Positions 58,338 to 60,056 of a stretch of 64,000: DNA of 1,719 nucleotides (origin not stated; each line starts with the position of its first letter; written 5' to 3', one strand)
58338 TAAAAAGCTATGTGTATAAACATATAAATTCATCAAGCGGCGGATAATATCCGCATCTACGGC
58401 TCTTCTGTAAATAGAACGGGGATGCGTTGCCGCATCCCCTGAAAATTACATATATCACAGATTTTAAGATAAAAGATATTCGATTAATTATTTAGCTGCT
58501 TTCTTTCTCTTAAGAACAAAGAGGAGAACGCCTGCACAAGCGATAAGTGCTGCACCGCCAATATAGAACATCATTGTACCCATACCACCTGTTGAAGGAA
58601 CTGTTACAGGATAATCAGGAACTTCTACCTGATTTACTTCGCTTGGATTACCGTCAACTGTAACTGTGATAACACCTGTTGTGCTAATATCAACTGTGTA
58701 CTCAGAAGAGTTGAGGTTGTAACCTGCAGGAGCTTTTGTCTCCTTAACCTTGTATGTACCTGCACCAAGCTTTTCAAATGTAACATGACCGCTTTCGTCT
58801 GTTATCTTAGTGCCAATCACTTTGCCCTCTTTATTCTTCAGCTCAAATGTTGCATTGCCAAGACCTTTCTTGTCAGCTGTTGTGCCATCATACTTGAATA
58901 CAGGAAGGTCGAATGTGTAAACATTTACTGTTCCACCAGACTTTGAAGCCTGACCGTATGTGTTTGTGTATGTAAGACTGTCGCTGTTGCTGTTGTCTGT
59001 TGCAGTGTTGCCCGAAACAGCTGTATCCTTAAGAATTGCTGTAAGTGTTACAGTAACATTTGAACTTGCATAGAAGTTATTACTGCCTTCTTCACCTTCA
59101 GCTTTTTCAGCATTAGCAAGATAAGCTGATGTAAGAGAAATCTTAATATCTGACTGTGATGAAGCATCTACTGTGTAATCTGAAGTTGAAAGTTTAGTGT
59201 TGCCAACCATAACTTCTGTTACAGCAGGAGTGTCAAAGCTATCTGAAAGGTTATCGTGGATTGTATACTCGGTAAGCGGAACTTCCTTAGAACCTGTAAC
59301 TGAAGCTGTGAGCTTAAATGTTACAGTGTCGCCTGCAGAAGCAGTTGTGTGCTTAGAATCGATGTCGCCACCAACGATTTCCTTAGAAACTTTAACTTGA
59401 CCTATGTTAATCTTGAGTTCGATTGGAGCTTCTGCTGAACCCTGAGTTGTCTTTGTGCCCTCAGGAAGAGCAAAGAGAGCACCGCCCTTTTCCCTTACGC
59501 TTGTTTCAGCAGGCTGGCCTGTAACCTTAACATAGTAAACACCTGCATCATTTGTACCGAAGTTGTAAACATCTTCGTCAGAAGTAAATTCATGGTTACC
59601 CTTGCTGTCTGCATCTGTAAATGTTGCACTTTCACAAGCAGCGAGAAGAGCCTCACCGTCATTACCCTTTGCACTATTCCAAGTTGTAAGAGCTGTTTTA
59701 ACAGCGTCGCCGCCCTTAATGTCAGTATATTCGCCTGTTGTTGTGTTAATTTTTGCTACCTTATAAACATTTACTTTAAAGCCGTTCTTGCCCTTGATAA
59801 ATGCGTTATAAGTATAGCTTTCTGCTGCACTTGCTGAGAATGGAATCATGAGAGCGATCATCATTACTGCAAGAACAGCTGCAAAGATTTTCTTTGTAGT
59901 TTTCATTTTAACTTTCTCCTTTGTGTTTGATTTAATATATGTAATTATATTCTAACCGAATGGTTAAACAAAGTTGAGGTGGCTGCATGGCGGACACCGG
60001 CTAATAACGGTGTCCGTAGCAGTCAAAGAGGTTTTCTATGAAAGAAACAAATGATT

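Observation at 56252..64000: Sortase-dependent pilus locus (adhesin, E-box backbone pilin, two class-C sortases) next to the dockerin triplet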

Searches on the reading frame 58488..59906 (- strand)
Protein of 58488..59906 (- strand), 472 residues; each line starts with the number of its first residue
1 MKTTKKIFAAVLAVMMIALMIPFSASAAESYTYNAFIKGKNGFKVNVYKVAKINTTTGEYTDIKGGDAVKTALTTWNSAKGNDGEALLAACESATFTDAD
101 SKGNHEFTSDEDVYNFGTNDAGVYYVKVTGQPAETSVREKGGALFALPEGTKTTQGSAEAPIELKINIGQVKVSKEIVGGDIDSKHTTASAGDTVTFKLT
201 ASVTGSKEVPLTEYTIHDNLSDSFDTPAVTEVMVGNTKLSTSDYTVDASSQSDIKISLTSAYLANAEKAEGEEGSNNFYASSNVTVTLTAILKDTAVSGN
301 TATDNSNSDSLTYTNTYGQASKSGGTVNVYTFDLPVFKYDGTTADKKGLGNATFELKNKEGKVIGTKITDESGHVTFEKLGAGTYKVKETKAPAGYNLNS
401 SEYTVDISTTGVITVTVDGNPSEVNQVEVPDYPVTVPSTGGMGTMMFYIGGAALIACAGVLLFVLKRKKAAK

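Call 3: search_protein_families(library=pfam, proteins=[window:58488-59906:-], max_evalue=0.01)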
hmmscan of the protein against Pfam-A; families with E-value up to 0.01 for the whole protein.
window:58488-59906:- (472 aa): 4 families
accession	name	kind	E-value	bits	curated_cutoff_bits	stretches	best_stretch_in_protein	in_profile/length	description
PF17802.7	SpaA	-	3.2e-20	72.5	23.1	1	344-418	11-88/91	Prealbumin-like fold domain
PF17210.9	SdrD_B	-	4.7e-08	33.7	29.7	1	344-406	19-80/112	SdrD B-like domain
PF11974.14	bMG3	-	0.00026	21.3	34.9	1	345-380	24-59/103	Bacterial alpha-2-macroglobulin MG3 domain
PF13620.12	CarboxypepD_reg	-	0.0013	19.4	32.3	1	344-416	9-80/82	Carboxypeptidase regulatory-like domain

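Call 4: search_protein_families(library=ncbifam, proteins=[window:58488-59906:-], max_evalue=0.01)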
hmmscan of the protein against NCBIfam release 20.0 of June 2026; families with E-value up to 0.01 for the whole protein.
window:58488-59906:- (472 aa): 4 families
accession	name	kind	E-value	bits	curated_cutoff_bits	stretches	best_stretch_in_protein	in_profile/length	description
NF033902.0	iso_D2_wall_anc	subfamily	3.9e-30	105.1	95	1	38-461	85-535/540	SpaH/EbpB family LPXTG-anchored major pilin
TIGR01167.1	LPXTG_anchor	domain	0.0027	18.3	15.9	1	437-469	3-33/34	LPXTG cell wall anchor domain-containing protein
NF053819.1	EF0750_LPXTG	subfamily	0.003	18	47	0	419-468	53-104/105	EF2685/EF0750 family sortase-dependent surface protein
NF040765.1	adhesion_FAF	equivalog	0.0085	14.7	500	1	338-400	426-489/632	adhesion factor FAF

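Call 13: find_encoding_contigs(protein=window:58488-59906:-, flank=10000, max_places=6)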
Protein window:58488-59906:- (472 aa): 14 contigs read that carry it; 6 places shown.
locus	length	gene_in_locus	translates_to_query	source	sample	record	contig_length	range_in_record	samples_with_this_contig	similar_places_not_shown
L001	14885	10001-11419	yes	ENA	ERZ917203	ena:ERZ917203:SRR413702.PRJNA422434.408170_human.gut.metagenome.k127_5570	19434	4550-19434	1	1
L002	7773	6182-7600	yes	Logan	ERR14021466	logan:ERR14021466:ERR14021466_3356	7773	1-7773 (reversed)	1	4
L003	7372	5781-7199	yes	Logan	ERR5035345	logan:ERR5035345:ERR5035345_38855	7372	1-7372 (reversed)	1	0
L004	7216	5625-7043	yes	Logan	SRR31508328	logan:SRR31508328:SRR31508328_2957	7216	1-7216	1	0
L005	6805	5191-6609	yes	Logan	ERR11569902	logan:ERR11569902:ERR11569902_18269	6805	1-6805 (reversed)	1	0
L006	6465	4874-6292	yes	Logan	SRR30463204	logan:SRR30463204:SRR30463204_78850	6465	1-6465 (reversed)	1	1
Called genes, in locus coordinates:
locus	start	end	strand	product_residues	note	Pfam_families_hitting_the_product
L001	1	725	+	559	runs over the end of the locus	PF16697:Yop-YscD_cpl, PF00498:FHA, PF01098:FTSW_RODA_SPOVE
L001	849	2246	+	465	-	PF00905:Transpeptidase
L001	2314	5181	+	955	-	PF07517:SecA_DEAD, PF01043:SecA_PP_bind, PF21090:P-loop_SecA, PF07516:SecA_SW, PF02810:SEC-C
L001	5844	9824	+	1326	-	PF16738:CBM26, PF07691:PA14 (faint), PF19407:DUF5979 (weak), PF24547:DUF7601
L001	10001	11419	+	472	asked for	PF17210:SdrD_B, PF17802:SpaA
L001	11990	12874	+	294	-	PF04203:Sortase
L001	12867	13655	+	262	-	PF04203:Sortase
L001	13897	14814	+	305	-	PF00404:Dockerin_1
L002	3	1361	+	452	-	?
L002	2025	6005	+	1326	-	PF16738:CBM26, PF07691:PA14 (faint), PF19407:DUF5979 (weak), PF24547:DUF7601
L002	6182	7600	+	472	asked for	PF17210:SdrD_B, PF17802:SpaA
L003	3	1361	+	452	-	?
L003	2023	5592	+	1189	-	PF16738:CBM26, PF19407:DUF5979 (weak), PF24547:DUF7601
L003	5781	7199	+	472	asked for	PF17210:SdrD_B, PF17802:SpaA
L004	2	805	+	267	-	?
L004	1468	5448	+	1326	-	PF16738:CBM26, PF07691:PA14 (faint), PF19407:DUF5979 (weak), PF24547:DUF7601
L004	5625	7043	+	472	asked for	PF17210:SdrD_B, PF17802:SpaA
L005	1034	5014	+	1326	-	PF16738:CBM26, PF07691:PA14 (faint), PF19407:DUF5979 (weak), PF24547:DUF7601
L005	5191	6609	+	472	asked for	PF17210:SdrD_B, PF17802:SpaA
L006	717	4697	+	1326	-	PF16738:CBM26, PF07691:PA14 (faint), PF19407:DUF5979 (weak), PF24547:DUF7601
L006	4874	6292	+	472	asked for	PF17210:SdrD_B, PF17802:SpaA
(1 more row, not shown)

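Call 17: find_homologous_proteins(query=L001:5844-9824:+, max_evalue=0.00001)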
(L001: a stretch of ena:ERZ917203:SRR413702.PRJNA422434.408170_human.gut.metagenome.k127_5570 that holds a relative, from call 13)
Query L001:5844-9824:+ (1326 aa): 4034 proteins with E <= 0.00001 among 8000 candidates; the best 120 are listed.
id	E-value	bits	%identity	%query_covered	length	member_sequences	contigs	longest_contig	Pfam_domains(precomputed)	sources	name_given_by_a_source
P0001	0.0e+0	2938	98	100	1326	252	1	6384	PF16738.11,PF19407.6,PF07691.18,PF24547.2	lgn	-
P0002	0.0e+0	2659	89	99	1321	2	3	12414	PF16738.11,PF07691.18,PF24547.2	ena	-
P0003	0.0e+0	2657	89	99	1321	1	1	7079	PF16738.11,PF07691.18,PF24547.2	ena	-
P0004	0.0e+0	2651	88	99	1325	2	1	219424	PF16738.11,PF24547.2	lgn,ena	-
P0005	0.0e+0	2648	89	99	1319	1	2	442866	PF16738.11,PF07691.18,PF24547.2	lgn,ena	-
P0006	0.0e+0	2637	88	99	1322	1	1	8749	PF16738.11,PF24547.2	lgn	-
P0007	0.0e+0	2626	88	99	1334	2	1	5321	PF16738.11,PF24547.2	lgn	-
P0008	0.0e+0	2581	85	99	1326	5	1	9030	PF16738.11,PF19407.6,PF07691.18,PF24547.2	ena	-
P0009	0.0e+0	2538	85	99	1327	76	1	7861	PF16738.11,PF19407.6,PF24547.2,PF17802.8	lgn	-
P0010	0.0e+0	2468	82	99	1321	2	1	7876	PF16738.11,PF07691.18,PF24547.2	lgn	-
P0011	0.0e+0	2346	88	69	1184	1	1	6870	PF16738.11,PF07691.18,PF24547.2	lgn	-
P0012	0.0e+0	2225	85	69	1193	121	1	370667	PF16738.11,PF19407.6,PF07691.18,PF24547.2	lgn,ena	-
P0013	0.0e+0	2219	85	70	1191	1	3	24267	PF16738.11,PF07691.18,PF24547.2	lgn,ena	-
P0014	0.0e+0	2219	85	69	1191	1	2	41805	PF16738.11,PF07691.18,PF24547.2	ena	-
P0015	0.0e+0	2217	85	70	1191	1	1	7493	PF16738.11,PF07691.18,PF24547.2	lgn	-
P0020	0.0e+0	2211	85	69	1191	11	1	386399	PF16738.11,PF19407.6,PF07691.18,PF24547.2,PF17802.8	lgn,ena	-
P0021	0.0e+0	2209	85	69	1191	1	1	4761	PF16738.11,PF19407.6,PF07691.18,PF24547.2,PF17802.8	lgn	-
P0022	0.0e+0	2208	85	69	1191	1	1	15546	PF16738.11,PF19407.6,PF07691.18,PF24547.2,PF17802.8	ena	-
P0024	0.0e+0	2207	84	69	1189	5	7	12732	PF16738.11,PF19407.6,PF07691.18,PF24547.2,PF17802.8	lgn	-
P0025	0.0e+0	2204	84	69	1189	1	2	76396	PF16738.11,PF19407.6,PF07691.18,PF24547.2,PF17802.8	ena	-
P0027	0.0e+0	2201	85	69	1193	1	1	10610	PF16738.11,PF19407.6,PF07691.18,PF24547.2,PF17802.8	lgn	-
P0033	0.0e+0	2197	85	69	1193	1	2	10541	PF16738.11,PF19407.6,PF07691.18,PF24547.2,PF17802.8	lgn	-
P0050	0.0e+0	2193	84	69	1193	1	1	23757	PF16738.11,PF19407.6,PF07691.18,PF24547.2,PF17802.8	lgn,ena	-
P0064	0.0e+0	2192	84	69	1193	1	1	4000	PF16738.11,PF19407.6,PF07691.18,PF24547.2,PF17802.8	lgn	-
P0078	0.0e+0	2190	84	69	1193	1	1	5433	PF16738.11,PF07691.18,PF24547.2,PF17802.8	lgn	-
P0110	0.0e+0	2186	84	69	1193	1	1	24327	PF16738.11,PF19407.6,PF07691.18,PF24547.2,PF17802.8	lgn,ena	-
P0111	0.0e+0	2186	84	69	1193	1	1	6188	PF16738.11,PF19407.6,PF07691.18,PF24547.2,PF17802.8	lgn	-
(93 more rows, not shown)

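Call 28: find_homologous_proteins(query=window:58488-59906:-, max_evalue=0.001)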
Query window:58488-59906:- (472 aa): 1661 proteins with E <= 0.001 among 8000 candidates; the best 120 are listed.
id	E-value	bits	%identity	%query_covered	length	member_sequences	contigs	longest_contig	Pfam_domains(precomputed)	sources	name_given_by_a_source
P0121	1.5e-288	975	97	100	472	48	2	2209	PF17802.8,PF17210.10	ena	-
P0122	6.3e-282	953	95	100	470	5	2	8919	PF17802.8,PF17210.10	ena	-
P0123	1.8e-280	948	95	100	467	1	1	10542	PF17802.8,PF17210.10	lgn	-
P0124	7.4e-280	946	95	100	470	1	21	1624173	PF17802.8,PF17210.10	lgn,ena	-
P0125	2.0e-279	945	94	100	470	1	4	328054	PF17802.8,PF17210.10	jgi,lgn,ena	jgi:LPXTG-motif cell wall-anchored protein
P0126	2.5e-279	944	94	100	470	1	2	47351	PF17802.8,PF17210.10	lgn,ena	-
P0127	2.9e-279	944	95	100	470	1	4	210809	PF17802.8,PF17210.10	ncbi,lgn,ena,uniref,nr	ncbi:SpaH/EbpB family LPXTG-anchored major pilin [Ruminococcus sp.]|uniref:SpaH/EbpB family LPXTG-an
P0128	4.0e-279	944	95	100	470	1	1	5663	PF17802.8,PF17210.10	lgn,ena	-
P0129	9.8e-279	942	95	100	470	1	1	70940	PF17802.8,PF17210.10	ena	-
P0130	3.6e-274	927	93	100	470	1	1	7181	PF17802.8,PF17210.10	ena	-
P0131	5.9e-272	920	93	100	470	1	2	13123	PF17802.8,PF17210.10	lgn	-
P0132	5.2e-271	917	92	100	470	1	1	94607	PF17802.8,PF17210.10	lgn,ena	-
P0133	1.5e-268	909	91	100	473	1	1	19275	PF17802.8,PF17210.10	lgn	-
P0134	2.1e-266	902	91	100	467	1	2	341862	PF17802.8,PF17210.10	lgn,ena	-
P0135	1.1e-265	900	91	100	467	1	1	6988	PF17802.8,PF17210.10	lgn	-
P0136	3.5e-264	895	90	100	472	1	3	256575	PF17802.8,PF17210.10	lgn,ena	-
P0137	1.1e-260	883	90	100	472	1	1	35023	PF17802.8,PF17210.10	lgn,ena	-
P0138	2.5e-260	882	90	100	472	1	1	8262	PF17802.8,PF17210.10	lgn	-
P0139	3.8e-260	881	89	100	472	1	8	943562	PF17802.8,PF17210.10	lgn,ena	-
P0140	1.1e-259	880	89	100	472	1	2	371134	PF17802.8,PF17210.10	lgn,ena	-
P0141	4.0e-259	878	89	100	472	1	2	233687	PF17802.8,PF17210.10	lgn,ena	-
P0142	4.2e-259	878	89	100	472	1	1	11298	PF17802.8,PF17210.10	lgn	-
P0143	4.4e-259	878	88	100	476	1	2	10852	PF17802.8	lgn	-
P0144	1.8e-258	876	89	100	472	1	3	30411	PF17802.8,PF17210.10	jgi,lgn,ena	jgi:LPXTG-motif cell wall-anchored protein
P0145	2.7e-258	875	89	100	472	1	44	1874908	PF17802.8,PF17210.10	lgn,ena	-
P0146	2.9e-258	875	89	100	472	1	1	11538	PF17802.8,PF17210.10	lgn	-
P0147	4.7e-258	874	89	100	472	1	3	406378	PF17802.8,PF17210.10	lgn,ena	-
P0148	5.7e-258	874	90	100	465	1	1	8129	PF17802.8,PF17210.10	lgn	-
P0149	7.8e-258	874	89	100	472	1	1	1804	PF17802.8,PF17210.10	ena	-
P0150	8.3e-258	874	89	100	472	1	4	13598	PF17802.8,PF17210.10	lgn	-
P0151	9.1e-258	873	89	100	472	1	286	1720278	PF17802.8,PF17210.10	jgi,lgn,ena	jgi:LPXTG-motif cell wall-anchored protein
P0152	1.8e-257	872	89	100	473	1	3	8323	PF17802.8,PF17210.10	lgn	-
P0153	7.8e-257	870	88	100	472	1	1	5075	PF17802.8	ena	-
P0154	9.2e-257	870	89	100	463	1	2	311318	PF17802.8,PF17210.10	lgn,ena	-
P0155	9.4e-257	870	89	100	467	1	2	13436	PF17802.8,PF17210.10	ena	-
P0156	9.6e-257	870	88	100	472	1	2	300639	PF17802.8,PF17210.10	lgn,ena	-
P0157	1.0e-256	870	88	100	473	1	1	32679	PF17802.8,PF17210.10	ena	-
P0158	1.8e-256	869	88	100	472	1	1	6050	PF17802.8,PF17210.10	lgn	-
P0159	2.0e-256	869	88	100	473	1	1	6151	PF17802.8,PF17210.10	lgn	-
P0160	2.1e-256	869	89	100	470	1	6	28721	PF17802.8,PF17210.10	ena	-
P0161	3.6e-256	868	89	100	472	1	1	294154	PF17802.8,PF17210.10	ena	-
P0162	3.9e-256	868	88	100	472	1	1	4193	PF17802.8,PF17210.10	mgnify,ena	mgnify:CR=1 FL=1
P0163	5.0e-256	868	88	100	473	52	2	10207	PF17802.8,PF17210.10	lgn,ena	-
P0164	9.7e-256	867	88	100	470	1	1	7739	PF17802.8,PF17210.10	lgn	-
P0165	1.2e-255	866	88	100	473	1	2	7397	PF17802.8,PF17210.10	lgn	-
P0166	3.4e-255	865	88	100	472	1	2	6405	PF17802.8,PF17210.10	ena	-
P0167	6.2e-255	864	89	100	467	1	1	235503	PF17802.8,PF17210.10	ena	-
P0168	7.4e-255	864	88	100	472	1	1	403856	PF17802.8,PF17210.10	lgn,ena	-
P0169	7.8e-255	864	88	100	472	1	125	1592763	PF17802.8,PF17210.10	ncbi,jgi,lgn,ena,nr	ncbi:LPXTG cell wall anchor domain-containing protein [Ruminococcus bromii]|jgi:LPXTG-motif cell wal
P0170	1.2e-254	863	88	100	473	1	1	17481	PF17802.8,PF17210.10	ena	-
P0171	1.4e-254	863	88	100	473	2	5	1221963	PF17802.8,PF17210.10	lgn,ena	-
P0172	1.9e-254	862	88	100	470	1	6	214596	PF17802.8,PF17210.10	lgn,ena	-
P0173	2.0e-254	862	88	100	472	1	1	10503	PF17802.8,PF17210.10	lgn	-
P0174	2.1e-254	862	88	100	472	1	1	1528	PF17802.8,PF17210.10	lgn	-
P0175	2.8e-254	862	88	100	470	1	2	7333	PF17802.8,PF17210.10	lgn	-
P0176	3.6e-254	862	87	100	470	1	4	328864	PF17802.8,PF17210.10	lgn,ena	-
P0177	4.5e-254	861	87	100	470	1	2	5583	PF17802.8,PF17210.10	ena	-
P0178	5.9e-254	861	88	100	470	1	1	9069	PF17802.8,PF17210.10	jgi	-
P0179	7.0e-254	861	88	100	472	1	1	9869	PF17802.8,PF17210.10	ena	-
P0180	1.2e-253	860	87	100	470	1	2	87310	PF17802.8,PF17210.10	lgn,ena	-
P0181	1.3e-253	860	87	100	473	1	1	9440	PF17802.8,PF17210.10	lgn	-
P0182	2.2e-253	859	87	100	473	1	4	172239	PF17802.8,PF17210.10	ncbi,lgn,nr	ncbi:isopeptide-forming domain-containing fimbrial protein [Ruminococcus bromii]|nr:isopeptide-formi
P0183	2.8e-253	859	87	100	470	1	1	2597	PF17802.8,PF17210.10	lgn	-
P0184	7.3e-253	857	87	100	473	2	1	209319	PF17802.8,PF17210.10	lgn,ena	-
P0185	7.6e-253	857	87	100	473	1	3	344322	PF17802.8,PF17210.10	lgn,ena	-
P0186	1.0e-252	857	88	100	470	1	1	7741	PF17802.8,PF17210.10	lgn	-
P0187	1.2e-252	857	87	100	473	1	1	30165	PF17802.8,PF17210.10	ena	-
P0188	1.3e-252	856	88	100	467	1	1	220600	PF17802.8,PF17210.10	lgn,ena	-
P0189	1.8e-252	856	88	100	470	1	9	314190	PF17802.8,PF17210.10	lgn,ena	-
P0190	2.6e-252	855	88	100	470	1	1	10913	PF17802.8,PF17210.10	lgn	-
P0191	3.0e-252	855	87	100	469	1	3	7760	PF17802.8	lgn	-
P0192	3.4e-252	855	88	100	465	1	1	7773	PF17802.8,PF17210.10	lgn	-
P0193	3.6e-252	855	88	100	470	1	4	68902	PF17802.8,PF17210.10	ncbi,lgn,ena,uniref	uniref:SpaH/EbpB family LPXTG-anchored major pilin n=1 Tax=Ruminococcus bromii TaxID=40518 RepID=UPI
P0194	3.8e-252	855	88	100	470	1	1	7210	PF17802.8,PF17210.10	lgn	-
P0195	4.3e-252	855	86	100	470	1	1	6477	PF17802.8,PF17210.10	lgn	-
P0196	5.5e-252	854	87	100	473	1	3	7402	PF17802.8,PF17210.10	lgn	-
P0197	6.6e-252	854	88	100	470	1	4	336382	PF17802.8,PF17210.10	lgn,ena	-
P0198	8.0e-252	854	87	100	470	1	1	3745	PF17802.8,PF17210.10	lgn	-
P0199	8.1e-252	854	87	100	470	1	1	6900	PF17802.8,PF17210.10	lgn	-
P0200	9.4e-252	854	87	100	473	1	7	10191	PF17802.8,PF17210.10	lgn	-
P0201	9.4e-252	854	87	100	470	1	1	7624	PF17802.8,PF17210.10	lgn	-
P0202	1.0e-251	854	87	100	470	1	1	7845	PF17802.8,PF17210.10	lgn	-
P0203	1.3e-251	853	87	100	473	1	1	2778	PF17802.8,PF17210.10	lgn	-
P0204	1.8e-251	853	87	100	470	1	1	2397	PF17802.8,PF17210.10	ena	-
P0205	2.1e-251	852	87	100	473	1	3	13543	PF17802.8,PF17210.10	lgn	-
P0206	3.3e-251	852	88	100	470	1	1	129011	PF17802.8,PF17210.10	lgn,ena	-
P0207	7.6e-251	851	87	100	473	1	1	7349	PF17802.8,PF17210.10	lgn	-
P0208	1.0e-250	850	87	100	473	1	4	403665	PF17802.8,PF17210.10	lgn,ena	-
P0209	2.1e-250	849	86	100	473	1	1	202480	PF17802.8,PF17210.10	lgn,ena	-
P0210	3.0e-250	849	87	100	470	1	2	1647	PF17802.8,PF17210.10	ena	-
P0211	4.1e-250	848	87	100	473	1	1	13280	PF17802.8,PF17210.10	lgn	-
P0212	6.3e-250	848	87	100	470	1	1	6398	PF17802.8,PF17210.10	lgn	-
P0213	1.0e-249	847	87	100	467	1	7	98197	PF17802.8,PF17210.10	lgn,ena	-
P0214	2.2e-249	846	88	100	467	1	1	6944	PF17802.8,PF17210.10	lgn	-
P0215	2.5e-249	846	87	100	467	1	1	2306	PF17802.8,PF17210.10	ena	-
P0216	3.5e-249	845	87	100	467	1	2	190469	PF17802.8,PF17210.10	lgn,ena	-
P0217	6.1e-249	844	87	100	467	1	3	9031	PF17802.8,PF17210.10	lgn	-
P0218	1.2e-248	843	87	100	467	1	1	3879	PF17802.8,PF17210.10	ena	-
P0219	1.3e-248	843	87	100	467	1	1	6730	PF17802.8,PF17210.10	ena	-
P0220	1.9e-248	843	86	100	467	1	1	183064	PF17802.8,PF17210.10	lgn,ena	-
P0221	2.0e-248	843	87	100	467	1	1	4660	PF17802.8,PF17210.10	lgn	-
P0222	2.8e-248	842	86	100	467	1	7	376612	PF17802.8,PF17210.10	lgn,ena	-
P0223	4.8e-248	841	86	100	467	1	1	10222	PF17802.8,PF17210.10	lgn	-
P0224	8.2e-248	841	86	100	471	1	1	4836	PF17802.8,PF17210.10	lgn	-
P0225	9.4e-248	840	87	100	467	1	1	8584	PF17802.8,PF17210.10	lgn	-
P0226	9.7e-248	840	86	100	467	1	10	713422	PF17802.8,PF17210.10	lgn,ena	-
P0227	1.0e-247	840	85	100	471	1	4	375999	PF17802.8,PF17210.10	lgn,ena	-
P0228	1.2e-247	840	87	100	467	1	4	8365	PF17802.8,PF17210.10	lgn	-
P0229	1.3e-247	840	85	100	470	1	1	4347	PF17802.8,PF17210.10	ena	-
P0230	1.6e-247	840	86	100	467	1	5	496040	PF17802.8,PF17210.10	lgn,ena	-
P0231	1.7e-247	840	87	100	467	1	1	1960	PF17802.8,PF17210.10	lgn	-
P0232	1.9e-247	839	86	100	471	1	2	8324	PF17802.8,PF17210.10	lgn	-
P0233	2.1e-247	839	86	100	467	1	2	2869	PF17802.8,PF17210.10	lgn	-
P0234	3.9e-247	838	86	100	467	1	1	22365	PF17802.8,PF17210.10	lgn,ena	-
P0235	5.0e-247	838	87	99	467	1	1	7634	PF17802.8,PF17210.10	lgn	-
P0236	5.1e-247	838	86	100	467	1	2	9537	PF17802.8,PF17210.10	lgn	-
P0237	5.9e-247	838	86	100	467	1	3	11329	PF17802.8,PF17210.10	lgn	-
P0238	7.0e-247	838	86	100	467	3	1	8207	PF17802.8,PF17210.10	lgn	-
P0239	8.9e-247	837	86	100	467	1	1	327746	PF17802.8,PF17210.10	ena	-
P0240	9.9e-247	837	86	100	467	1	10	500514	PF17802.8,PF17210.10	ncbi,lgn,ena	-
